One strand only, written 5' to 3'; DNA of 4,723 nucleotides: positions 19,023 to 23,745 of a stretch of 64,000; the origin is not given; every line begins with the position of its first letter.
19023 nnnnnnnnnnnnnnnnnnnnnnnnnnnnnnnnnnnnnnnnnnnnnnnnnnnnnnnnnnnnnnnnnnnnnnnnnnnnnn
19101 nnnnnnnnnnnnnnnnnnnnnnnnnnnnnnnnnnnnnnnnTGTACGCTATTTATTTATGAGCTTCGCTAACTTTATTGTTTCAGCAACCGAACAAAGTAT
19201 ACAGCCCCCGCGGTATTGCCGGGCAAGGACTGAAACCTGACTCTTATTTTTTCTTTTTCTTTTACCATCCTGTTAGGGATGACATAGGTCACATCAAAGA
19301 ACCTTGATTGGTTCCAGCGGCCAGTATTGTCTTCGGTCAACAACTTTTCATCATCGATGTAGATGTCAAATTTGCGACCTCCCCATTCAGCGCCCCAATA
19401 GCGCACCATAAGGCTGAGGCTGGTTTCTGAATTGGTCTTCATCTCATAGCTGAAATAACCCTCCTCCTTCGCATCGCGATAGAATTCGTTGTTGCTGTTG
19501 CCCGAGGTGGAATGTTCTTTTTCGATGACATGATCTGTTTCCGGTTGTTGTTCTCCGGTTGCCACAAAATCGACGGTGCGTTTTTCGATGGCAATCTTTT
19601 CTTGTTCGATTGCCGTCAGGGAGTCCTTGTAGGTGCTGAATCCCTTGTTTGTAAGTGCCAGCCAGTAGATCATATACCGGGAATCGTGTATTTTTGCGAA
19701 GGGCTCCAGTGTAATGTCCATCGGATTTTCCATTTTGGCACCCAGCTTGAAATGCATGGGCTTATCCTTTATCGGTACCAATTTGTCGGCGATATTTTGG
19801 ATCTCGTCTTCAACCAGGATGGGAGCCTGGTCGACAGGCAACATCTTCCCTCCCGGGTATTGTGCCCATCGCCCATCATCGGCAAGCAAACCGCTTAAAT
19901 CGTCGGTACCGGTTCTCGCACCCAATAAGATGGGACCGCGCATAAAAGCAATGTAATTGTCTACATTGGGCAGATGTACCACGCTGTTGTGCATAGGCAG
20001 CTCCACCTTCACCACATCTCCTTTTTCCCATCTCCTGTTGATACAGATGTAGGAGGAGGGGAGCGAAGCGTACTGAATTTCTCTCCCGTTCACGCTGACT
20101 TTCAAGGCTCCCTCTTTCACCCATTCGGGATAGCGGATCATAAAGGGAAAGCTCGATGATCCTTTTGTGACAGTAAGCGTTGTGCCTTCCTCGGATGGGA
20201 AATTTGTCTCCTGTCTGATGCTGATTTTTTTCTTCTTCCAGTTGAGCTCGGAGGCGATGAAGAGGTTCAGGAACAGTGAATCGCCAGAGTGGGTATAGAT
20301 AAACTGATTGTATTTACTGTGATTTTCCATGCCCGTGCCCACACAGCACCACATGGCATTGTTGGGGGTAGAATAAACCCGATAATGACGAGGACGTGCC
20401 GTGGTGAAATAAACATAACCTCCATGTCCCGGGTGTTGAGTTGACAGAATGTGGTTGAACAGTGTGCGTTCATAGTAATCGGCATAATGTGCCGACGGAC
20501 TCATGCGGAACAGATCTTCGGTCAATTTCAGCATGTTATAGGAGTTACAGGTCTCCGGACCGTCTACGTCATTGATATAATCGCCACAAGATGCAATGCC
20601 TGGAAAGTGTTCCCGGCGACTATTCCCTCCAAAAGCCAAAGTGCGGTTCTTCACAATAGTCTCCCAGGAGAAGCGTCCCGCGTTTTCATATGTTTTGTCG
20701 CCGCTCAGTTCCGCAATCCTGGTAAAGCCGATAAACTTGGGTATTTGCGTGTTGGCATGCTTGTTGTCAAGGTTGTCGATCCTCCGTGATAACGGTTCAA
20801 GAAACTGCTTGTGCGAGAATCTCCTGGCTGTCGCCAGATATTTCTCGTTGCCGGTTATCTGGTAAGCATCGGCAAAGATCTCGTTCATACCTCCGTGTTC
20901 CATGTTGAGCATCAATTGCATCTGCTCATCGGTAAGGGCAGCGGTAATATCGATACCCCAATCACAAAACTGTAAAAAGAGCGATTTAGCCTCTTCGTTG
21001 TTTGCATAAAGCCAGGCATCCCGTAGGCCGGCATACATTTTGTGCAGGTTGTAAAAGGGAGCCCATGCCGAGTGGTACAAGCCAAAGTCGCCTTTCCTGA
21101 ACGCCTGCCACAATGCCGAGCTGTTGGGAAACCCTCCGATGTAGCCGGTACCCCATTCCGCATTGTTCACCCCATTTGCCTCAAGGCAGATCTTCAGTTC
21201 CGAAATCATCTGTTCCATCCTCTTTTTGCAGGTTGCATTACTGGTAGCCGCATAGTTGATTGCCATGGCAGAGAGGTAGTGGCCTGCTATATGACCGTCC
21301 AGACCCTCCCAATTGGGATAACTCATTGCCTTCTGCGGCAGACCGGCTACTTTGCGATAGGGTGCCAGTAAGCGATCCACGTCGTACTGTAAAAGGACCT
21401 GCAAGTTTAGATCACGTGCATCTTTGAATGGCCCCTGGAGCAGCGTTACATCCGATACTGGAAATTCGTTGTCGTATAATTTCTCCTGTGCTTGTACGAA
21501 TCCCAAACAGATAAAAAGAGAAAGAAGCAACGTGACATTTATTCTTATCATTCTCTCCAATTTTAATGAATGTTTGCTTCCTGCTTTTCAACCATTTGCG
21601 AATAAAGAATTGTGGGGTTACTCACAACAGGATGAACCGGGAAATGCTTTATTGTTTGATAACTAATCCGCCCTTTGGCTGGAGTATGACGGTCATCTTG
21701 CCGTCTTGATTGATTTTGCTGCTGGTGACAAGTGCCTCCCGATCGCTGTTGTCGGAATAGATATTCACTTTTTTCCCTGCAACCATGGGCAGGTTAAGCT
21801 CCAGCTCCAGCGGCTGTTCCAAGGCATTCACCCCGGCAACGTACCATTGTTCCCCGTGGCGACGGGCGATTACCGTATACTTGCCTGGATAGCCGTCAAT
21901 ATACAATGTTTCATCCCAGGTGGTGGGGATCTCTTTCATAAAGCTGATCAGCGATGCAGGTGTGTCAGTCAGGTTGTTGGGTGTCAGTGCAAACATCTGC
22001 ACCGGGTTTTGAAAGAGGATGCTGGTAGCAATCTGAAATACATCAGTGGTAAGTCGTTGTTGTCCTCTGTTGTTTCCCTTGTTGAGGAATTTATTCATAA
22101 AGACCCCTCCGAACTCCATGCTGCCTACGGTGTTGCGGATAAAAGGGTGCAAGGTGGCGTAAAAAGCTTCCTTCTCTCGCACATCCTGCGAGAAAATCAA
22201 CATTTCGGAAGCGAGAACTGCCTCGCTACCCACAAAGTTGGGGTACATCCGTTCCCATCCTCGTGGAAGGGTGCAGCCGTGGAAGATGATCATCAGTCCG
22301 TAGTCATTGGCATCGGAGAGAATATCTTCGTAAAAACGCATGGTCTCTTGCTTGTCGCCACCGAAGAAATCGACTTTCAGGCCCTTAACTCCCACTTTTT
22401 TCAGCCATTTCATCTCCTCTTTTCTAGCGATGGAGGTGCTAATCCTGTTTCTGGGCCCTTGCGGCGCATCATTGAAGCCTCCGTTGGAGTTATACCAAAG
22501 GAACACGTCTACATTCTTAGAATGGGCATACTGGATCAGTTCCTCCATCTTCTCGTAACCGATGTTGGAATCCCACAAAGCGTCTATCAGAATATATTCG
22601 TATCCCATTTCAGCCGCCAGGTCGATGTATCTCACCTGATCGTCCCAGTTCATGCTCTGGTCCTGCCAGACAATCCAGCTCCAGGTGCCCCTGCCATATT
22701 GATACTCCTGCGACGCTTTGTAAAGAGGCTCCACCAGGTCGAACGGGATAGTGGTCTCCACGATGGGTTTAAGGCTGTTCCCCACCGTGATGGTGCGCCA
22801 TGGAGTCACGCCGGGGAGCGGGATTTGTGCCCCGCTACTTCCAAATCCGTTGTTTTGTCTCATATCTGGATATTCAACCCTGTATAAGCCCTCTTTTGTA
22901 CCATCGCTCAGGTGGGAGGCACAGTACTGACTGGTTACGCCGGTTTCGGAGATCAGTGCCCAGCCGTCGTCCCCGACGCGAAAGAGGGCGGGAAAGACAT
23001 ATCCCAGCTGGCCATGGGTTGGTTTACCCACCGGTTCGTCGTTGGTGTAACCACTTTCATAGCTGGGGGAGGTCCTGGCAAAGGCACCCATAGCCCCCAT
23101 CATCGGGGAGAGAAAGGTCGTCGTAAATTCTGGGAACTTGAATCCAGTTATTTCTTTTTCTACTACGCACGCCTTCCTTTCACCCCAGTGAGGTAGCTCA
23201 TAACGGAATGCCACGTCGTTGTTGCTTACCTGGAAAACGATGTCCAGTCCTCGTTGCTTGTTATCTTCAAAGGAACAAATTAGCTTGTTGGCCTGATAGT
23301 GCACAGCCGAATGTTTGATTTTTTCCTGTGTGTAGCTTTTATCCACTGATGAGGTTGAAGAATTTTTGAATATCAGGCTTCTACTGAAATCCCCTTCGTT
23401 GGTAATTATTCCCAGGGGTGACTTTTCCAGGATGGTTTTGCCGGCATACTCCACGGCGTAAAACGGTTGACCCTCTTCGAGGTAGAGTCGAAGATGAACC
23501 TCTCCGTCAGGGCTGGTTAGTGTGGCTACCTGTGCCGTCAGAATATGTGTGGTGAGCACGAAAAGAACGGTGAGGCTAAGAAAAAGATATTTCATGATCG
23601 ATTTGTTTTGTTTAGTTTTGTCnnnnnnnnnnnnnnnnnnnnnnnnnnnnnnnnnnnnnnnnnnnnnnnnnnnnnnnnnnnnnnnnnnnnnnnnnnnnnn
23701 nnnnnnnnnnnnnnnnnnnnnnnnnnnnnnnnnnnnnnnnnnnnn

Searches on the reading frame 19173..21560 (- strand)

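Call 11: search_protein_families(library=pfam, proteins=[window:19173-21560:-], max_evalue=0.0001)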
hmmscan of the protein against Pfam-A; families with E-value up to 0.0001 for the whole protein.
window:19173-21560:- (795 aa): 4 families
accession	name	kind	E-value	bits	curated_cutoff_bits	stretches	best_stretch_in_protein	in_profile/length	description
PF07944.18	Beta-AFase-like_GH127_cat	-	4.8e-104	348.8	24.9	1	37-418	1-375/376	Beta-L-arabinofuranosidase, GH127 catalytic domain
PF20620.4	DUF6805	-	2.5e-32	112.4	27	1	658-793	2-133/133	Family of unknown function (DUF6805)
PF20736.2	Glyco_hydro127M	-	2.8e-27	95.1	24.2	1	429-523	2-95/95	Beta-L-arabinofuranosidase, GH127 middle domain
PF16375.10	DUF4986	-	8.5e-23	81.2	29.5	1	551-633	1-84/84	Domain of unknown function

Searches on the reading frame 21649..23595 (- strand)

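Call 15: search_protein_families(library=pfam, proteins=[window:21649-23595:-], max_evalue=0.0001)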
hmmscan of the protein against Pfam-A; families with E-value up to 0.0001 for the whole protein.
window:21649-23595:- (648 aa): 3 families
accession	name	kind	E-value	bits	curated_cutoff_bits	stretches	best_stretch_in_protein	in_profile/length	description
PF10566.15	Glyco_hydro_97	-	1.6e-67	228.2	32.5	1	300-557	7-275/275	Glycoside hydrolase 97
PF14508.12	GH97_N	-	4.1e-59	200.3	25.3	1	26-290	1-229/229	Glycosyl-hydrolase 97 N-terminal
PF14509.12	GH97_C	-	1.4e-18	67.3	25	1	559-646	1-94/97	Glycosyl-hydrolase 97 C-terminal, oligomerisation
